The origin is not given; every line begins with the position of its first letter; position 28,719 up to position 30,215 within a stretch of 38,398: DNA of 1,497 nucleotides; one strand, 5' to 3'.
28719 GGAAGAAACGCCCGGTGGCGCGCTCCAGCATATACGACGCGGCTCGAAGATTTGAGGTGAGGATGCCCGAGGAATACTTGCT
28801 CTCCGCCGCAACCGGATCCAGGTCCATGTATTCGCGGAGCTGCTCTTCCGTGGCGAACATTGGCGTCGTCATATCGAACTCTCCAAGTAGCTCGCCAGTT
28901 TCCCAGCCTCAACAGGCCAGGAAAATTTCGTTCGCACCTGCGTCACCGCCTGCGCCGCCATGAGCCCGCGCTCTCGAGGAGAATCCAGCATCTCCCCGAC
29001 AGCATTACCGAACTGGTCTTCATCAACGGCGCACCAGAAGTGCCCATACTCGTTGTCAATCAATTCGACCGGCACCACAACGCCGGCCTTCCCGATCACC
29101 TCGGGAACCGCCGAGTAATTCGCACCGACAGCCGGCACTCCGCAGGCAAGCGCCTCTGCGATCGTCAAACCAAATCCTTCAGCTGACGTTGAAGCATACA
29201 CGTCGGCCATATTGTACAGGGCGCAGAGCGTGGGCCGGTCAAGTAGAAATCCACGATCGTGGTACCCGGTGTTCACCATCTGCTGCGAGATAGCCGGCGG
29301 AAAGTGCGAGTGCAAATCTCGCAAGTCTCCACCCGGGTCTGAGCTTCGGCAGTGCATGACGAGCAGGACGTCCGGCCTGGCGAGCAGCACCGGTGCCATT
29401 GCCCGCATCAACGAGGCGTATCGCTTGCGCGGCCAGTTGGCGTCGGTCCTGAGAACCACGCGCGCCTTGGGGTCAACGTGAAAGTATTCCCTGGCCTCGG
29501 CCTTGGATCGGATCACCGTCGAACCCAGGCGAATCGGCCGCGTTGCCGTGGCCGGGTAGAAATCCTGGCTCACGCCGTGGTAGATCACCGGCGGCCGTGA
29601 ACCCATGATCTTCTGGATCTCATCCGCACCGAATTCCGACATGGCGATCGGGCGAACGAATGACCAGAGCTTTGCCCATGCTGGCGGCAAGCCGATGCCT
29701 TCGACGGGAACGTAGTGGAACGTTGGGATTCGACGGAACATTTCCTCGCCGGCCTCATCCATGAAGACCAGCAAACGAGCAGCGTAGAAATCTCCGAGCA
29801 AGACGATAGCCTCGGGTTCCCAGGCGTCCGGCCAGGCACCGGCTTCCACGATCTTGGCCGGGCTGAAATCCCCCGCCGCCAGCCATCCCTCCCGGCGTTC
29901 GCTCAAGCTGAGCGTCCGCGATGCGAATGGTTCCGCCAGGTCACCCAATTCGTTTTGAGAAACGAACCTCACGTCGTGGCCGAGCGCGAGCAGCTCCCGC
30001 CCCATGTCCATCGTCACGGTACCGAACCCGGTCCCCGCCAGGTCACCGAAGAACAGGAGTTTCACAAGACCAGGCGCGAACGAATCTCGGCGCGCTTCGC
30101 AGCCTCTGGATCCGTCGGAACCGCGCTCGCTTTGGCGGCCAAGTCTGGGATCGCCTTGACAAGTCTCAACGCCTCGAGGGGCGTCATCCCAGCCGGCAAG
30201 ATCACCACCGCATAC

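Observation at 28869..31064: Two-glycosyltransferase operon inserted between capsid and connector genes, behind a strong hairpin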

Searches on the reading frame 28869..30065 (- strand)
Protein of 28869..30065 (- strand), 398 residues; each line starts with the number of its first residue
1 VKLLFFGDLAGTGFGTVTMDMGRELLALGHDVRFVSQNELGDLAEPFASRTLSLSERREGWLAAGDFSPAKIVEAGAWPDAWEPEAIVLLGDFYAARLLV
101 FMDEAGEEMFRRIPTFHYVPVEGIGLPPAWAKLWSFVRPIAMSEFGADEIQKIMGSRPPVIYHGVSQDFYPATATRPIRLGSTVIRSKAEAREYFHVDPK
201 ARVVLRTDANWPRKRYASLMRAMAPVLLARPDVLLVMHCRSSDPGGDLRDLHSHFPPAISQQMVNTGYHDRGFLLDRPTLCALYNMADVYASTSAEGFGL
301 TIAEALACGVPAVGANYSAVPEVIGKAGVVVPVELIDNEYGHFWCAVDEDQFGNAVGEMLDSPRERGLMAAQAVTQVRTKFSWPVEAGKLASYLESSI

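Call 3: search_protein_families(library=pfam, proteins=[window:28869-30065:-], max_evalue=0.01)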
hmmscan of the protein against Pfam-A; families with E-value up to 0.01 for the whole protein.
window:28869-30065:- (398 aa): 4 families
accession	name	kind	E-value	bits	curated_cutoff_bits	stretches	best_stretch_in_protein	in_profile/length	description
PF13692.12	Glyco_trans_1_4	-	8.3e-13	49.2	27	1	212-334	13-127/142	Glycosyl transferases group 1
PF00534.26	Glycos_transf_1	-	3.7e-10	40.1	26.4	1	279-332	85-141/172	Glycosyl transferases group 1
PF20706.3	GT4-conflict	-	2.1e-06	27.4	26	1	271-388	266-383/385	Family 4 Glycosyltransferase in conflict systems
PF13439.12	Glyco_transf_4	-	0.00012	22.6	28.5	1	13-166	3-167/170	Glycosyltransferase Family 4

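Call 7: search_protein_families(library=phrogs, proteins=[window:28869-30065:-], max_evalue=0.001)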
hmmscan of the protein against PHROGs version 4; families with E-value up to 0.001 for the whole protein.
window:28869-30065:- (398 aa): 2 families
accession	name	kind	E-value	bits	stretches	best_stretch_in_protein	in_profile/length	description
phrog_2170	-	moron, auxiliary metabolic gene and host takeover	8.9e-19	68.8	1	12-383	16-358/374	glycosyltransferase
phrog_4356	-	moron, auxiliary metabolic gene and host takeover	2.6e-09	37.8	1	142-383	93-295/307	glycosyltransferase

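Call 8: search_dna_similar(query=window:28869-30065:-, collection=phages, mode=protein, max_rows=30)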
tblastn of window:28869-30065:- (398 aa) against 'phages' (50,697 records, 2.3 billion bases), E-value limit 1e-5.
Records with a match: 3; places in all: 3; records where one place covers at least 80% of the query: 1.
Best place of each record, by identity: <60% 3.
By first word of the organism name: Synechococcus 1; Pontimonas 1; Bacteriophage 1.
By host as written in the record: Synechococcus sp. PCCC-A2c 1; Pontimonas salivibrio CL-TW6 1; - 1.
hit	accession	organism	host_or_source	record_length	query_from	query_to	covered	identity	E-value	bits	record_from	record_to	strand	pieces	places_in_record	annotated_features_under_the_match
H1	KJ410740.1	Synechococcus phage S-EIVl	Synechococcus sp. PCCC-A2c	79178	2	342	86%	23.9%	6e-8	61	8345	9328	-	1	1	glycosyl transferase group I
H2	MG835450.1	Pontimonas phage phiPsal1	Pontimonas salivibrio CL-TW6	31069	84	364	71%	26.3%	1e-7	60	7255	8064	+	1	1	group I glycosyltransferase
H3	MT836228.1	Bacteriophage sp.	human fecal samples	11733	275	392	30%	34.5%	1e-6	57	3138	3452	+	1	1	record has no annotation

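Call 14: find_related_loci(query=window:28869-30065:-, collection=viral_contigs, flank=8000)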
Query window:28869-30065:- (398 aa) in viral_contigs; peptide patterns used: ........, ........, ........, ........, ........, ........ (x = any residue, [..] = any of these).
8 stretches matched a pattern; 1 encode a relative of the query (tblastn E <= 1e-3); 1 distinct loci.
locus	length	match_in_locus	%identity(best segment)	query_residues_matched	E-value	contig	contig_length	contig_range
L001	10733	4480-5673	99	1-398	0e+0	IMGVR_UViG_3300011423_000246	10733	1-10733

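Call 18: find_homologous_proteins(query=window:28869-30065:-, max_evalue=0.00001)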
Query window:28869-30065:- (398 aa): 921 proteins with E <= 0.00001 among 8000 candidates; the best 120 are listed.
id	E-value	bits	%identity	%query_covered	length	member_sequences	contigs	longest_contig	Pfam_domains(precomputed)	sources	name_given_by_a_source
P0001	9.3e-269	909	99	100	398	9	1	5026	PF00534.27,PF20706.4,PF13692.13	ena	-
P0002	5.6e-159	547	60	100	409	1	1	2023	PF00534.27,PF13692.13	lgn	-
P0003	4.8e-154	531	60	100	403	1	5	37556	PF00534.27,PF13524.13,PF20706.4,PF13692.13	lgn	-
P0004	1.0e-145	504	56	100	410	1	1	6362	PF00534.27,PF13524.13,PF13692.13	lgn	-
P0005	1.2e-144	500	56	100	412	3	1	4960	PF00534.27,PF13692.13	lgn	-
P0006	3.9e-143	495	57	99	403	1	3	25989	PF00534.27,PF13692.13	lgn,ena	-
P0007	4.3e-143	495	56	99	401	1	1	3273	PF00534.27,PF13692.13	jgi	jgi:glycosyltransferase involved in cell wall biosynthesis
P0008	1.9e-142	493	55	98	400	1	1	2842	PF00534.27,PF20706.4,PF13692.13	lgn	-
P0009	2.4e-142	493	58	97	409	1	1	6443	PF00534.27,PF20706.4,PF13692.13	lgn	-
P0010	1.0e-141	490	56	99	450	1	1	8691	PF00534.27,PF13692.13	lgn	-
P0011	1.3e-140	487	55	100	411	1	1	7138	PF00534.27,PF13524.13,PF20706.4,PF13692.13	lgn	-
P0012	2.1e-139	483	57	99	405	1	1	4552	PF00534.27,PF13524.13,PF20706.4,PF13692.13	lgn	-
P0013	2.7e-139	483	55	96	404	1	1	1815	PF00534.27,PF13692.13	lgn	-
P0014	2.8e-139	482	56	96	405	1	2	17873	PF00534.27,PF13692.13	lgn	-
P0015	5.8e-139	481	57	99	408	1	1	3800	PF00534.27,PF20706.4,PF13692.13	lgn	-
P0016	1.2e-138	480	55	96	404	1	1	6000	PF00534.27,PF13692.13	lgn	-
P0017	2.0e-138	480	55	98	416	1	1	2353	PF00534.27,PF20706.4,PF13692.13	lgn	-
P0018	2.1e-138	480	53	97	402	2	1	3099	PF00534.27,PF13692.13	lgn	-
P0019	2.6e-138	479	53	100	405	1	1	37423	PF00534.27,PF13692.13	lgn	-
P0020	2.7e-138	479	55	99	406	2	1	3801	PF00534.27,PF13439.13,PF20706.4,PF13692.13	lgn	-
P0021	7.9e-138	478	57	96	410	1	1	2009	PF00534.27,PF20706.4,PF13692.13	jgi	jgi:glycosyltransferase involved in cell wall biosynthesis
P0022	3.8e-137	475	54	100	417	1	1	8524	PF00534.27,PF13692.13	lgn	-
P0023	3.9e-137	475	55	96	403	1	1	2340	PF00534.27,PF13692.13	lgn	-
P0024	6.3e-137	475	56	98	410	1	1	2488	PF00534.27,PF13692.13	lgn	-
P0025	1.4e-136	474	56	98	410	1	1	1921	PF00534.27,PF20706.4,PF13692.13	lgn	-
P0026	4.1e-136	472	54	99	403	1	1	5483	PF00534.27,PF20706.4,PF13692.13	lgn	-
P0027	4.3e-136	472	55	99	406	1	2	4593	PF00534.27,PF13692.13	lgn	-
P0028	5.2e-136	472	52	99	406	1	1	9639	PF00534.27,PF13692.13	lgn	-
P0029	1.4e-135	470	55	96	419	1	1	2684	PF00534.27,PF13524.13,PF20706.4,PF13692.13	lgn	-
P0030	1.6e-135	470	54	100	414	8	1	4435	PF00534.27,PF13692.13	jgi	jgi:glycosyltransferase involved in cell wall biosynthesis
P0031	1.7e-135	470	52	99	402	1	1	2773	PF00534.27,PF13692.13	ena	-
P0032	4.3e-135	469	54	100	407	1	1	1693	PF00534.27,PF20706.4,PF13692.13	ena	-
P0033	4.9e-135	468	55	99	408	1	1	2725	PF00534.27,PF20706.4,PF13692.13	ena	-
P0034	7.6e-135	468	54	96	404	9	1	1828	PF00534.27,PF20706.4,PF13692.13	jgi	-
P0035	2.5e-134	466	53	99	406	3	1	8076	PF00534.27,PF20706.4,PF13692.13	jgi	-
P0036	1.4e-133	464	55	100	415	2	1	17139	PF00534.27,PF20706.4,PF13692.13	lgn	-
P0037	5.2e-133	462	53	100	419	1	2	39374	PF00534.27,PF13692.13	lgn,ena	-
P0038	6.4e-133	461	54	96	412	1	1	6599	PF00534.27,PF13692.13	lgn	-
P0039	1.2e-132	461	53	100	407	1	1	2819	PF00534.27,PF13692.13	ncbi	-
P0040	1.3e-132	461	53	96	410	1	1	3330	PF00534.27,PF20706.4,PF13692.13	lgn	-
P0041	2.1e-132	460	53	99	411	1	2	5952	PF00534.27,PF13524.13,PF20706.4,PF13692.13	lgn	-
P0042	4.1e-132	459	54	99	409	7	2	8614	PF00534.27,PF13524.13,PF20706.4,PF13692.13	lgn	-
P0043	5.1e-132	459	52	100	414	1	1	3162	PF00534.27,PF13524.13,PF20706.4,PF13692.13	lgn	-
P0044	6.2e-132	458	55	100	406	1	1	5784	PF00534.27,PF20706.4,PF13692.13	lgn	-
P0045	7.6e-132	458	51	100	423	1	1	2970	PF00534.27,PF13692.13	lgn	-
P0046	1.2e-131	457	52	100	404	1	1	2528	PF00534.27,PF20706.4,PF13692.13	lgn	-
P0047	1.3e-131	457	55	98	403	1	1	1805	PF00534.27,PF13524.13,PF20706.4,PF13692.13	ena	-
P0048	2.6e-131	456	52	96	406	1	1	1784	PF00534.27,PF13692.13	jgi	jgi:glycosyltransferase involved in cell wall biosynthesis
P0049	3.7e-131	456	53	100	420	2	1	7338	PF00534.27,PF13439.13,PF13692.13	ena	-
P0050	5.2e-131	455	54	95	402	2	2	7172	PF00534.27,PF13692.13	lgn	-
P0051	6.7e-131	455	53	99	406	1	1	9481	PF00534.27,PF13692.13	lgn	-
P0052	7.9e-131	455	52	96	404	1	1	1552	PF00534.27,PF13692.13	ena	-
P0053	9.6e-131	454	52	100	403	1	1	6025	PF00534.27,PF20706.4,PF13692.13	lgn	-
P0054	2.9e-130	453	52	99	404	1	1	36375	PF00534.27,PF20706.4,PF13692.13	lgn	-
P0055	1.4e-129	451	54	100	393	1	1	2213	PF00534.27,PF20706.4,PF13692.13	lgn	-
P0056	1.8e-129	450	52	100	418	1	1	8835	PF00534.27,PF13692.13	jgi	jgi:glycosyltransferase involved in cell wall biosynthesis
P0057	2.5e-129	450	52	99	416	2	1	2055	PF00534.27,PF20706.4,PF13692.13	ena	-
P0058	3.0e-129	449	54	97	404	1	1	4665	PF00534.27,PF13692.13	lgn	-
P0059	3.4e-129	449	54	96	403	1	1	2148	PF00534.27,PF13692.13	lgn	-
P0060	5.3e-129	449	54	96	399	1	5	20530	PF00534.27,PF20706.4,PF13692.13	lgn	-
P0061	6.5e-129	448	54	95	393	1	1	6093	PF00534.27,PF13524.13,PF20706.4,PF13692.13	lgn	-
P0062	6.6e-129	448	54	100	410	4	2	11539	PF00534.27,PF13524.13,PF20706.4,PF13692.13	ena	-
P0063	4.2e-128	446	54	100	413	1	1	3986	PF00534.27,PF20706.4,PF13692.13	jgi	jgi:glycosyltransferase involved in cell wall biosynthesis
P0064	7.7e-128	445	52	99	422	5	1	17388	PF00534.27,PF20706.4,PF13692.13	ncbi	-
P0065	8.3e-128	445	52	99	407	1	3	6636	PF00534.27,PF13692.13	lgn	-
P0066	2.3e-127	443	51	100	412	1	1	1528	PF00534.27,PF13524.13,PF20706.4,PF13692.13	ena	-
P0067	2.3e-127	443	52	99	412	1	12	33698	PF00534.27,PF20706.4,PF13692.13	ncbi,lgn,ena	-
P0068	2.4e-127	443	52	100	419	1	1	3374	PF00534.27,PF13692.13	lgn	-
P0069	2.5e-127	443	50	96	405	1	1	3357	PF00534.27,PF13692.13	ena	-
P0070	3.9e-127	442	51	99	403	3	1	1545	PF00534.27,PF13692.13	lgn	-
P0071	5.2e-127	442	52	99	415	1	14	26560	PF00534.27,PF13692.13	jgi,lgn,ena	-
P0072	6.7e-127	442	53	99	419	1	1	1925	PF00534.27,PF13692.13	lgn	-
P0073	9.8e-127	441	51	99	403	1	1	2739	PF00534.27,PF13692.13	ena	-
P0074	1.3e-126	441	51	100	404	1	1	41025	PF00534.27,PF13692.13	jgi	jgi:glycosyltransferase involved in cell wall biosynthesis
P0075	1.8e-126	440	52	100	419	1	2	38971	PF00534.27,PF13692.13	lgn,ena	-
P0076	2.1e-126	440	51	99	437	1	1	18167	PF00534.27,PF13692.13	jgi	jgi:glycosyltransferase involved in cell wall biosynthesis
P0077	2.8e-126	440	51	100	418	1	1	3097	PF00534.27,PF13524.13,PF20706.4,PF13692.13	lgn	-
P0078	3.7e-126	439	52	99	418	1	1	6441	PF00534.27,PF13439.13,PF13692.13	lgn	-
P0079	4.5e-126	439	51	99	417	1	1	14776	PF00534.27,PF13439.13,PF13692.13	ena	-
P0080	4.5e-126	439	52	100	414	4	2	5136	PF00534.27,PF13692.13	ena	-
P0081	5.8e-126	439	54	99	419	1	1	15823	PF00534.27,PF20706.4,PF13692.13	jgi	jgi:glycosyltransferase involved in cell wall biosynthesis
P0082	8.5e-126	438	51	100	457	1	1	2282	PF00534.27,PF20706.4,PF13692.13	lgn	-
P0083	9.1e-126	438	53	100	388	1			PF00534.27,PF20706.4,PF13692.13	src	-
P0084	9.1e-126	438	53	100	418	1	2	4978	PF00534.27,PF13524.13,PF13692.13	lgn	-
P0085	1.0e-125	438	53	99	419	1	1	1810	PF00534.27,PF13692.13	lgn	-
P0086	1.1e-125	438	51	98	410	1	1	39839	PF00534.27,PF13439.13,PF20706.4,PF13692.13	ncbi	-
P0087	1.3e-125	437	50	100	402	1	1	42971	PF00534.27,PF20706.4,PF13692.13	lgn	-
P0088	1.4e-125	437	52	99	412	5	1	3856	PF00534.27,PF13524.13,PF20706.4,PF13692.13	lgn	-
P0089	1.7e-125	437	51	99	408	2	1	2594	PF00534.27,PF13524.13,PF13439.13,PF20706.4,PF13692.13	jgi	jgi:glycosyltransferase involved in cell wall biosynthesis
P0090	1.8e-125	437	52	100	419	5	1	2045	PF00534.27,PF20706.4,PF13692.13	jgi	jgi:glycosyltransferase involved in cell wall biosynthesis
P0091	1.8e-125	437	52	99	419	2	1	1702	PF00534.27,PF20706.4,PF13692.13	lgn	-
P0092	1.9e-125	437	51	99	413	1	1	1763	PF00534.27,PF13524.13,PF20706.4,PF13692.13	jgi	-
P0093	2.1e-125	437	51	100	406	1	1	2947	PF00534.27,PF20706.4,PF13692.13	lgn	-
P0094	2.3e-125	437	52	100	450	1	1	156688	PF00534.27,PF20706.4,PF13692.13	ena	-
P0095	2.4e-125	437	52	99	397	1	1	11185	PF00534.27,PF13692.13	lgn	-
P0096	1.2e-124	434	52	96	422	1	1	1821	PF00534.27,PF20706.4,PF13692.13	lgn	-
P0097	3.2e-124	433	49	99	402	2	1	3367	PF00534.27,PF13692.13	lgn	-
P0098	8.8e-124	431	51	99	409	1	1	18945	PF00534.27,PF13524.13,PF13439.13,PF20706.4,PF13692.13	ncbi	-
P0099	9.8e-124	431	51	99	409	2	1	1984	PF00534.27,PF13524.13,PF20706.4,PF13692.13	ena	-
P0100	1.2e-123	431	51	100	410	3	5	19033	PF00534.27,PF13524.13,PF20706.4,PF13692.13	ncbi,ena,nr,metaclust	ncbi:MAG TPA: glycosyltransferase family 4 protein [Actinomycetota bacterium]|nr:glycosyltransferase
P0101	1.9e-123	430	50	100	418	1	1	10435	PF00534.27,PF13439.13,PF13692.13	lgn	-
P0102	2.1e-123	430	51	100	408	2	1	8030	PF00534.27,PF20706.4,PF13692.13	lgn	-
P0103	2.2e-123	430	52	97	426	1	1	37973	PF00534.27,PF13439.13,PF13692.13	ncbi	-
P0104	2.4e-123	430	51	100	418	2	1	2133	PF00534.27,PF20706.4,PF13692.13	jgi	jgi:glycosyltransferase involved in cell wall biosynthesis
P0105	2.6e-123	430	50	99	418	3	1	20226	PF00534.27,PF13692.13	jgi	-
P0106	3.6e-123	429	50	100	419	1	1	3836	PF00534.27,PF13692.13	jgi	jgi:glycosyltransferase involved in cell wall biosynthesis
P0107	4.1e-123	429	50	100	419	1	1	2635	PF00534.27,PF13524.13,PF13692.13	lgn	-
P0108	5.0e-123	429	51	100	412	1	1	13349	PF00534.27,PF13439.13,PF20706.4,PF13692.13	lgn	-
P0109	5.9e-123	429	51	100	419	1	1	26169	PF00534.27,PF13524.13,PF20706.4,PF13692.13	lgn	-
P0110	7.7e-123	428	50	100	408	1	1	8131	PF00534.27,PF13692.13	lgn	-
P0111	2.1e-122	427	51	99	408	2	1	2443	PF00534.27,PF20706.4,PF13692.13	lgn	-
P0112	2.1e-122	427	52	99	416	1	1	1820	PF00534.27,PF13524.13,PF13439.13,PF20706.4,PF13692.13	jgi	jgi:glycosyltransferase involved in cell wall biosynthesis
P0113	2.6e-122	427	50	99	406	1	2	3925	PF00534.27,PF13692.13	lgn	-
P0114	5.1e-122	426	50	100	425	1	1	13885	PF00534.27,PF20706.4,PF13692.13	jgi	jgi:glycosyltransferase involved in cell wall biosynthesis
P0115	5.5e-122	426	51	100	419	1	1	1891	PF00534.27,PF13524.13,PF13692.13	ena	-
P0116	6.1e-122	425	50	100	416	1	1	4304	PF00534.27,PF13524.13,PF20706.4,PF13692.13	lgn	-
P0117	1.2e-121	424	50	99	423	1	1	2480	PF00534.27,PF13692.13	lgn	-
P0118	1.4e-121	424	51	99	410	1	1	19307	PF00534.27,PF13524.13,PF13692.13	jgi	-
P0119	1.5e-121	424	52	96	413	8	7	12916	PF00534.27,PF20706.4,PF13692.13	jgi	jgi:glycosyltransferase involved in cell wall biosynthesis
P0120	1.6e-121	424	50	99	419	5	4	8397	PF00534.27,PF13524.13,PF20706.4,PF13692.13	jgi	jgi:glycosyltransferase involved in cell wall biosynthesis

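Call 19: find_encoding_contigs(protein=P0003, flank=6000, max_places=2)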
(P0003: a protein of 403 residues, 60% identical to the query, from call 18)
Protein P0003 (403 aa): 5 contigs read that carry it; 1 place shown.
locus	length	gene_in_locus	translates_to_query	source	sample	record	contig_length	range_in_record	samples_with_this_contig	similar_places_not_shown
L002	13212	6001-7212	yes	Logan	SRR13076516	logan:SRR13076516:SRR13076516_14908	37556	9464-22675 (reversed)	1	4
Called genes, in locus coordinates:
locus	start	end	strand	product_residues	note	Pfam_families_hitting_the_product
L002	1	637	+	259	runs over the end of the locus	-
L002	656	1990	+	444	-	PF05065:Phage_capsid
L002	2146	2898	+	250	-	PF05050:Methyltransf_21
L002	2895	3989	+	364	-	-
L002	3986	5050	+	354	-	-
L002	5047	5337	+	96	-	-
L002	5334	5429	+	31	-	-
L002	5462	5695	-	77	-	-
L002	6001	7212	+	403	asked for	PF20706:GT4-conflict, PF00534:Glycos_transf_1, PF13692:Glyco_trans_1_4, PF13524:Glyco_trans_1_2 (weak)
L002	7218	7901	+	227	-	-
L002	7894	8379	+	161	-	-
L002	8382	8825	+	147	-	-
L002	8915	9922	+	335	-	-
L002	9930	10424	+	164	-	-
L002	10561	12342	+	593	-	-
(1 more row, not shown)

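Call 20: find_encoding_contigs(protein=P0087, flank=6000, max_places=2)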
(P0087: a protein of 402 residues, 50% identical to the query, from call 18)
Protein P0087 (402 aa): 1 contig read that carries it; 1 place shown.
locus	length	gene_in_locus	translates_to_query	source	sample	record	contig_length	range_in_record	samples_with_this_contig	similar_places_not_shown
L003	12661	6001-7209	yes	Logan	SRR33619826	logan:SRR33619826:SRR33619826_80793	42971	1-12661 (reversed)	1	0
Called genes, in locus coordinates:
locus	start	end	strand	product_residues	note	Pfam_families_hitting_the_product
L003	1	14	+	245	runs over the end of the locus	-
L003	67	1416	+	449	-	PF05065:Phage_capsid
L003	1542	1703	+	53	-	-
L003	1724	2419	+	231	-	PF05050:Methyltransf_21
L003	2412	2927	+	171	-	PF13578:Methyltransf_24 (weak)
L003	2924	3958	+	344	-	-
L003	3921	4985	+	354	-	-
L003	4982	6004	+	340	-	-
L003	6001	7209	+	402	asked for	PF00534:Glycos_transf_1, PF13692:Glyco_trans_1_4, PF20706:GT4-conflict (weak)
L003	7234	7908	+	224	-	-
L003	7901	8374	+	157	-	-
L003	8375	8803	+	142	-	-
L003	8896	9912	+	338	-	-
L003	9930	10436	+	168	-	-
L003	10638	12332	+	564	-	-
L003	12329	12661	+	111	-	?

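Call 21: find_encoding_contigs(protein=P0094, flank=8000, max_places=2)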
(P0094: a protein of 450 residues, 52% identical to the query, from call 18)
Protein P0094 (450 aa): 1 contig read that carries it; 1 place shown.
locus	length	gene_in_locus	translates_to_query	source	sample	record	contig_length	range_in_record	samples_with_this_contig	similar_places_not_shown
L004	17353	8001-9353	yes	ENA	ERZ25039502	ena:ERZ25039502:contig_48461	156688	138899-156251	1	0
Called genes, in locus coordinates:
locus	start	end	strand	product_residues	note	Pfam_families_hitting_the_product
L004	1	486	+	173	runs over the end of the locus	-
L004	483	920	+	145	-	-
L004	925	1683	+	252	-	-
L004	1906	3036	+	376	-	PF05065:Phage_capsid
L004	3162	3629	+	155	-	PF13578:Methyltransf_24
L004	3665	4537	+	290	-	PF01073:3Beta_HSD, PF01370:Epimerase, PF02719:Polysacc_synt_2 (faint), PF16363:GDP_Man_Dehyd, PF01370:Epimerase, PF16363:GDP_Man_Dehyd (weak)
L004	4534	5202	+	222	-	PF04765:TOD1_MUCI70 (weak)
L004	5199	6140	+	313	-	-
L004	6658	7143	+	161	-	-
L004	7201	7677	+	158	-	-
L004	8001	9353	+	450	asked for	PF00534:Glycos_transf_1, PF20706:GT4-conflict (weak), PF13692:Glyco_trans_1_4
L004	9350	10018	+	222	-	-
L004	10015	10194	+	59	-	-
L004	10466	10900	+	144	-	-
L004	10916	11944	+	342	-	-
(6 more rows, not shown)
